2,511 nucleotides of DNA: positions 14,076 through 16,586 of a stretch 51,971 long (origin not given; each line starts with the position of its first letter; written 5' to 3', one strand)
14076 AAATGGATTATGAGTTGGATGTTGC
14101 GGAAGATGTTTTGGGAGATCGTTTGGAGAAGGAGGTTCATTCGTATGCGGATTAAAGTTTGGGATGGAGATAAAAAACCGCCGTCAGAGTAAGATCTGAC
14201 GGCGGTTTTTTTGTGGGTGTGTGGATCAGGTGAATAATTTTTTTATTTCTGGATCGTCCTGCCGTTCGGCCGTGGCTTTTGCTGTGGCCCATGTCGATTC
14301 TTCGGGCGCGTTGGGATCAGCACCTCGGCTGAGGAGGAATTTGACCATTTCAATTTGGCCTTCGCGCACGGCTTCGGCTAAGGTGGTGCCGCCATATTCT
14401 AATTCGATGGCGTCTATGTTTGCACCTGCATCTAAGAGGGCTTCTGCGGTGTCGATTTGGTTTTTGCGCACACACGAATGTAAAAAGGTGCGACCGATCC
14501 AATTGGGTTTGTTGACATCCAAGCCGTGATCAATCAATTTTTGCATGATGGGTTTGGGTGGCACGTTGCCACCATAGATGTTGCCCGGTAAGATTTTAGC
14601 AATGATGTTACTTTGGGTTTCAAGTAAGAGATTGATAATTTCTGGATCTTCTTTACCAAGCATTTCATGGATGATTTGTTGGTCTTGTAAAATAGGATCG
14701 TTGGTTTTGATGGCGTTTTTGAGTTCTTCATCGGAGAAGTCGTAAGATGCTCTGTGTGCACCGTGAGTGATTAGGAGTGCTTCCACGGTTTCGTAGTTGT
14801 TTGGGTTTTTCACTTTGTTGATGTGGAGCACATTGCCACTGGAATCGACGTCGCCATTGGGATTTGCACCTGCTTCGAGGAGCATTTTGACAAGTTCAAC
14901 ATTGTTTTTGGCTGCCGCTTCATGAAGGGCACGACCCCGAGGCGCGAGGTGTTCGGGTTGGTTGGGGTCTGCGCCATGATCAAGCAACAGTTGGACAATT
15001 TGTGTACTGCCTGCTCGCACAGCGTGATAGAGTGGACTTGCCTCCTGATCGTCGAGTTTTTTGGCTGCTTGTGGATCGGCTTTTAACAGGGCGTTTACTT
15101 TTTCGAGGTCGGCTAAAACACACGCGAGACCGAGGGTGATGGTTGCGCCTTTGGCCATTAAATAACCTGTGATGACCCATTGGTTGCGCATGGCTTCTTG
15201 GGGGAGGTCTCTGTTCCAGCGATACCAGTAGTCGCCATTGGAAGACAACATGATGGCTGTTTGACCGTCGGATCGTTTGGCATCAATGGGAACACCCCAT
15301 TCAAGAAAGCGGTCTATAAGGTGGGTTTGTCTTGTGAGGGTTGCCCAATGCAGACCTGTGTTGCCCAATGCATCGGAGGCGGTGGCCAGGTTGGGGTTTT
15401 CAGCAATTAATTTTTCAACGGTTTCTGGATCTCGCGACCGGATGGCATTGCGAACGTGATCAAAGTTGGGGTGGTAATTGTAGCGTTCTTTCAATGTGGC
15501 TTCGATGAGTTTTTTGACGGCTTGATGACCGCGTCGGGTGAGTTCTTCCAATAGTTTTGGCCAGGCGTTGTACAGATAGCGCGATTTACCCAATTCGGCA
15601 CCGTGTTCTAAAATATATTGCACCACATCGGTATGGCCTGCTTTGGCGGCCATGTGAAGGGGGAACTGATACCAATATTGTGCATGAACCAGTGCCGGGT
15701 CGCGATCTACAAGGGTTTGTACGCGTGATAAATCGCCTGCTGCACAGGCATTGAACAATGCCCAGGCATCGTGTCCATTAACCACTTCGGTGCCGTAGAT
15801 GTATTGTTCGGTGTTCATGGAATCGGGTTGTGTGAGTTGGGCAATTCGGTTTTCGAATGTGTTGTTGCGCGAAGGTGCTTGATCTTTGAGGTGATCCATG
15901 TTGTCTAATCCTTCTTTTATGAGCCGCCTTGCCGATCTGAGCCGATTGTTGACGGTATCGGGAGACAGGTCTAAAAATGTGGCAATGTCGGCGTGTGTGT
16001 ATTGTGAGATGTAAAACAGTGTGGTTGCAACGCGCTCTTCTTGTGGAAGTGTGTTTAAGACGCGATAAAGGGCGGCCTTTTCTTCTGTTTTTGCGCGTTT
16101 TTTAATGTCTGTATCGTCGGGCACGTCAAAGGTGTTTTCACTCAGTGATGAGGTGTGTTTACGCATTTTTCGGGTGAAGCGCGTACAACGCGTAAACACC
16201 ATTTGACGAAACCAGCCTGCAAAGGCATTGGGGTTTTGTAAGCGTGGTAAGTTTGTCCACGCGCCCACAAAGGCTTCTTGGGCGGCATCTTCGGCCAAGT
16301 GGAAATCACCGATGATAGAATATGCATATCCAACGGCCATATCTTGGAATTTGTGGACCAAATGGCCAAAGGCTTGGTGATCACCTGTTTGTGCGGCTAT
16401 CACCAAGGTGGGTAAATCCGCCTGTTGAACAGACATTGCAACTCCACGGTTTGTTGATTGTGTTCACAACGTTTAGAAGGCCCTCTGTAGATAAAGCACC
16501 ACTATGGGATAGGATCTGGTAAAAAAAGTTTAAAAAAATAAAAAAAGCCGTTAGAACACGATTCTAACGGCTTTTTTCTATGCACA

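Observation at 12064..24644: Cluster of ECF sigma factors fused to ankyrin-repeat arrays, with stand-alone ankyrin paralogs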

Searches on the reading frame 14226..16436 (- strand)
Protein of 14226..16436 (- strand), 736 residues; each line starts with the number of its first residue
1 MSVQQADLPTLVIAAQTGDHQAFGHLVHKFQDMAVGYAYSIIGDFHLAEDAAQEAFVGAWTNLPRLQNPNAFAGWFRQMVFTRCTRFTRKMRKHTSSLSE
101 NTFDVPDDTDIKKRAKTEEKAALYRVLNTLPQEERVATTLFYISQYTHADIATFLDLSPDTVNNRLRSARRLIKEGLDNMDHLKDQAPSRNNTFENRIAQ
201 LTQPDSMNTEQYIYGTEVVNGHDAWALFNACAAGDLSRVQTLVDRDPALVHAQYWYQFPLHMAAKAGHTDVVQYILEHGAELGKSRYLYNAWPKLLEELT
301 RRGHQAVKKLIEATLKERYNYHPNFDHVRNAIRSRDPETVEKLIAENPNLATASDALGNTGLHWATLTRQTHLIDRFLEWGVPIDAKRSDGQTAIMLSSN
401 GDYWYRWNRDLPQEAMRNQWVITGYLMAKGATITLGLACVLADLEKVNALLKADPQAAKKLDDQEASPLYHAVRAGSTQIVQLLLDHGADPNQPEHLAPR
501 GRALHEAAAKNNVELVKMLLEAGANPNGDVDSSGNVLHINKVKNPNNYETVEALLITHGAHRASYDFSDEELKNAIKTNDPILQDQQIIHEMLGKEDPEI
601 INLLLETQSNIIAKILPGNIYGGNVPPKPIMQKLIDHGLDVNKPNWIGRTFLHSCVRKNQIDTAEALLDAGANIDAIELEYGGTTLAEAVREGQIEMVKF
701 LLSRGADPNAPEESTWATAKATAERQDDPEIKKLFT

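Call 4: search_protein_families(library=pfam, proteins=[window:14226-16436:-], max_evalue=0.01)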
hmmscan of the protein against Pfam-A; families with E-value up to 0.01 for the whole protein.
window:14226-16436:- (736 aa): 10 families
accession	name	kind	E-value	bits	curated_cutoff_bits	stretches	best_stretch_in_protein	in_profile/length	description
PF12796.13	Ank_2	-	9.5e-44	148.3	27.3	4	437-527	3-87/90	Ankyrin repeats (3 copies)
PF00023.36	Ank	-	1.4e-37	126.1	21.1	5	467-493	4-30/33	Ankyrin repeat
PF13606.12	Ank_3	-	1.3e-34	114.3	22.3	3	467-492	4-29/30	Ankyrin repeat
PF13637.12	Ank_4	-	1.3e-31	108.4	22.7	5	653-702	2-50/50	Ankyrin repeats (many copies)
PF13857.12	Ank_5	-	2.4e-24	85.6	27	3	242-282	1-42/56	Ankyrin repeats (many copies)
PF04542.20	Sigma70_r2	-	1.4e-10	41.3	24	1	26-91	1-68/71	Sigma-70 region 2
PF24521.3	Ank_KRIT1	-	1.5e-10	41.4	80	1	436-554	23-139/149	KRIT1 ankyrin-repeats domain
PF08281.18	Sigma70_r4_2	-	5.1e-10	39.3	25.7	1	122-171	3-52/54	Sigma-70, region 4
PF23745.1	ANK_LRRK2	-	6.8e-05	23.2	27.5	0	651-707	34-89/130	LRRK2 ANK repeat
PF04545.22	Sigma70_r4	-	0.00089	19.2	24.1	1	126-174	1-49/50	Sigma-70, region 4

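Call 19: search_protein_families(library=ncbifam, proteins=[window:14226-16436:-], max_evalue=0.001)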
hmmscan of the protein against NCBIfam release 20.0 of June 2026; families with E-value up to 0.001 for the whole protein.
window:14226-16436:- (736 aa): 68 families (the best 25 are shown)
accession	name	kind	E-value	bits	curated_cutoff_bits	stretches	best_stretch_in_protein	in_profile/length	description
NF043023.1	T4SS_AnkH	equivalog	9.6e-23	80.6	600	2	440-561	8-123/467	Dot/Icm T4SS effector AnkH/LegA3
NF004113.0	PRK05602.1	equivalog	1.9e-22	79.9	208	1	10-182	34-206/211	RNA polymerase sigma factor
NF043029.1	T4SS_AnkY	equivalog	1.9e-21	76.1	600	1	631-718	442-527/543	Dot/Icm T4SS effector AnkY/LegA9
TIGR02983.1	SigE-fam_strep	subfamily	8.3e-21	74.5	141.55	1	19-176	4-157/162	SigE family RNA polymerase sigma factor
TIGR02985.1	Sig70_bacteroi1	subfamily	1.1e-20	74.5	126.4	1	21-176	1-161/162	RNA polymerase sigma-70 factor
TIGR02937.1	sigma70-ECF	superfamily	1.8e-20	73.2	42.9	1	22-176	2-164/165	sigma-70 family RNA polymerase sigma factor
NF007225.0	PRK09643.1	equivalog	3.1e-20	72.7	190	1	11-188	17-193/204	RNA polymerase sigma factor SigM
NF058625.1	sigma_PG0214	equivalog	1.5e-19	70.4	130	1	20-181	3-165/170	GFO_1088 family ECF-type sigma factor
NF007216.0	PRK09638.1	equivalog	1.6e-19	70.4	194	1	9-179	6-176/180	RNA polymerase sigma factor SigY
NF009170.0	PRK12517.1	subfamily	1.1e-18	67.3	197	1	18-186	20-185/188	RNA polymerase sigma factor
NF009171.0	PRK12518.1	equivalog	2e-18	66.9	208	1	10-177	16-184/191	RNA polymerase sigma factor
NF043021.1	T4SS_AnkF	equivalog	2.1e-18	66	1000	2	213-295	580-646/917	Dot/Icm T4SS effector AnkF/LegA14/Ceg31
TIGR02954.1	Sig70_famx3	hypoth_equivalog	2.9e-18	66.2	188.5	1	10-178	5-168/170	RNA polymerase sigma-70 factor, TIGR02954 family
NF008888.0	PRK11922.1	equivalog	1.5e-17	64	204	1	9-179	18-198/231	RNA polymerase sigma factor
TIGR02989.1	Sig-70_gvs1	subfamily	4.1e-16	59.3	124.55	1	22-174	2-155/158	RNA polymerase sigma-70 factor, Rhodopirellula/Verrucomicrobium family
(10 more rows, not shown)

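Call 30: search_protein_families(library=padloc, proteins=[window:14226-16436:-], max_evalue=0.001)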
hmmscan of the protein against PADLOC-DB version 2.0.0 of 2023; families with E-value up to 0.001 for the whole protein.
window:14226-16436:- (736 aa): 2 families
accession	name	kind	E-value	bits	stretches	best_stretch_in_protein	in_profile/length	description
PDLC04783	PDC-M72A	-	2e-35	120.8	3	589-727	234-373/392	-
PDLC02908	Ankyrin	-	4.6e-16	56.3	2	437-566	742-871/880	-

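Call 74: predict_structure(alignment_id=A5)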
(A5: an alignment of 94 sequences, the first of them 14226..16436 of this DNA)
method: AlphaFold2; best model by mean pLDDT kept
length: 736 residues; sequences in the alignment: 94
mean_pLDDT: 80.9   pTM: 0.55
mean pLDDT of the five models: 80.9, 79.5, 79.3, 77.8, 76.6
residues with pLDDT >= 90: 315; 70-90: 233; 50-70: 132; < 50: 56
segments of 3 or more residues with pLDDT < 50: 95-103, 354-357, 359-367, 399-411, 413-417, 538-544
pLDDT, mean of each block of 10 residues (from residue 1): 74 92 95 97 94 96 94 97 93 55 57 83 90 97 93 97 97 80 92 92 87 83 92 93 95 88 95 96 63 87 95 90 64 68 71 49 47 63 59 51 42 50 72 87 93 94 83 95 97 75 88 95 86 52 60 90 66 84 71 77 76 59 72 87 80 89 93 82 83 91 77 71 86 85
secondary structure, 60 per line:
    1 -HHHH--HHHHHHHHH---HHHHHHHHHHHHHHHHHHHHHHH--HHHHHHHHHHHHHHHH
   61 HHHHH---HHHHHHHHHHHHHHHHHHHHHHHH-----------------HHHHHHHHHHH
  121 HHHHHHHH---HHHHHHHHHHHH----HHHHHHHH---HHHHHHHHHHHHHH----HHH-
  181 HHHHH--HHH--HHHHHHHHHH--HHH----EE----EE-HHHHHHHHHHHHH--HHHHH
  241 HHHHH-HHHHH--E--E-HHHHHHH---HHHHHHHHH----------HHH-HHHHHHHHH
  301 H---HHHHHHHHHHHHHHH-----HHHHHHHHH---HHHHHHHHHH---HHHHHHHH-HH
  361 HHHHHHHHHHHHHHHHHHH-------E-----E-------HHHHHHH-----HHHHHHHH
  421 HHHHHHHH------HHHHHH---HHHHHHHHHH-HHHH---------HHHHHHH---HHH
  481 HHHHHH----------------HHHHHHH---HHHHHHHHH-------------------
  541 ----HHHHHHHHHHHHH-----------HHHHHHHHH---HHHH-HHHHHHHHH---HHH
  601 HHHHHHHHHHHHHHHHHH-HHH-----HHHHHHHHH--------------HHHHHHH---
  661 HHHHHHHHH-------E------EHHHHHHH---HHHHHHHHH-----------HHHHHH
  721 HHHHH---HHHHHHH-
elements in order (helices of 4 or more, strands of 3 or more residues): H2-5 H8-16 H20-42 H45-65 H69-92 H110-128 H132-143 H148-155 H159-172 H181-185 H193-202 H221-233 H236-245 H247-251 H259-265 H269-277 H292-301 H305-319 H325-333 H337-346 H350-357 H359-379 H401-407 H413-428 H435-440 H444-453 H455-458 H468-474 H478-486 H503-509 H513-521 H545-557 H569-577 H581-584 H586-594 H598-618 H628-636 H651-657 H661-669 H685-691 H695-703 H715-725 H729-735

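Call 89: search_protein_families(library=pfam, alignment_id=A7, max_evalue=0.00001)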
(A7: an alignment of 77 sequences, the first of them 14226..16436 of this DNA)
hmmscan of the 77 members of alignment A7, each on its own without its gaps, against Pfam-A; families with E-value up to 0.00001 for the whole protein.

A. member 1, window:14226-16436:- (736 aa): 8 families
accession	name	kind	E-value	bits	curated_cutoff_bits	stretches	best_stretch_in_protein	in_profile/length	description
PF12796.13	Ank_2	-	9.5e-44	148.3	27.3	3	437-527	3-87/90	Ankyrin repeats (3 copies)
PF00023.36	Ank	-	1.4e-37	126.1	21.1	0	467-493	4-30/33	Ankyrin repeat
PF13606.12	Ank_3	-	1.3e-34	114.3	22.3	0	467-492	4-29/30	Ankyrin repeat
PF13637.12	Ank_4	-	1.3e-31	108.4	22.7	1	653-702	2-50/50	Ankyrin repeats (many copies)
PF13857.12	Ank_5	-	2.4e-24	85.6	27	0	242-282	1-42/56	Ankyrin repeats (many copies)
PF04542.20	Sigma70_r2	-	1.4e-10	41.3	24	1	26-91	1-68/71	Sigma-70 region 2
PF24521.3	Ank_KRIT1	-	1.5e-10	41.4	80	0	436-554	23-139/149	KRIT1 ankyrin-repeats domain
PF08281.18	Sigma70_r4_2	-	5.1e-10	39.3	25.7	1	122-171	3-52/54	Sigma-70, region 4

B. families by the number of members that match (of 77 scanned): 11 families
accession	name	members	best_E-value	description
PF12796.13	Ank_2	77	2e-108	Ankyrin repeats (3 copies)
PF00023.36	Ank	77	3.3e-108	Ankyrin repeat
PF04542.20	Sigma70_r2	77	2.5e-16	Sigma-70 region 2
PF08281.18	Sigma70_r4_2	77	3e-16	Sigma-70, region 4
PF13637.12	Ank_4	76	2.3e-89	Ankyrin repeats (many copies)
PF13606.12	Ank_3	76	4.5e-75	Ankyrin repeat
PF13857.12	Ank_5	75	3.6e-90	Ankyrin repeats (many copies)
PF04545.22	Sigma70_r4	72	3e-13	Sigma-70, region 4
PF24521.3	Ank_KRIT1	63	5.2e-36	KRIT1 ankyrin-repeats domain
PF07638.17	Sigma70_ECF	18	2.5e-09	ECF sigma factor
PF23745.1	ANK_LRRK2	11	1.3e-11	LRRK2 ANK repeat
